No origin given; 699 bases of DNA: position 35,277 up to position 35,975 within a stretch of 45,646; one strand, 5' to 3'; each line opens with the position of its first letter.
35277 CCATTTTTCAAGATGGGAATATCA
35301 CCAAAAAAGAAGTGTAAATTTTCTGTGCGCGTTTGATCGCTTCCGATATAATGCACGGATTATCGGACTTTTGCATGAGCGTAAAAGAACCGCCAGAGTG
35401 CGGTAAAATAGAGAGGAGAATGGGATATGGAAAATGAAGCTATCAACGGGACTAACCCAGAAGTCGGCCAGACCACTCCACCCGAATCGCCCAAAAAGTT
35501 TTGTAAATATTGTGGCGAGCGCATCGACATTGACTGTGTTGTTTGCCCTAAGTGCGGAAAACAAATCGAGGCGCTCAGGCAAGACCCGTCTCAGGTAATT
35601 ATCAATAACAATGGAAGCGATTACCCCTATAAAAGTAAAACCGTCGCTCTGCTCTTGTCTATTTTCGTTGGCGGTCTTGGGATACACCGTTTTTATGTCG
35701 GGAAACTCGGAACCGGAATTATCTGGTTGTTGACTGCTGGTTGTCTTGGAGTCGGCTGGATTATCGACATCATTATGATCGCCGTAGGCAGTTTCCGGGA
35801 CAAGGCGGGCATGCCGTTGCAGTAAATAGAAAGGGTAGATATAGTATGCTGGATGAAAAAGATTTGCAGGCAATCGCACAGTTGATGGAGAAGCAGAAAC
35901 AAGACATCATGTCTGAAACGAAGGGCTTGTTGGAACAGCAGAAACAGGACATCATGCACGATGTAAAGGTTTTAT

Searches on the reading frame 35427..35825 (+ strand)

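Call 51: search_protein_families(library=pfam, proteins=[window:35427-35825:+], max_evalue=0.001)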
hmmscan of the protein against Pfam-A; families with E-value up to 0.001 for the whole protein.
window:35427-35825:+ (132 aa): 2 families
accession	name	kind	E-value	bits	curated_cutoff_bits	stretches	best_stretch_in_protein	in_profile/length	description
PF05154.21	TM2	-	7.6e-20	71.3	27.9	1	68-116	2-51/51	TM2 domain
PF12773.13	DZR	-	0.00096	19.7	27.3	0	22-47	11-34/45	Double zinc ribbon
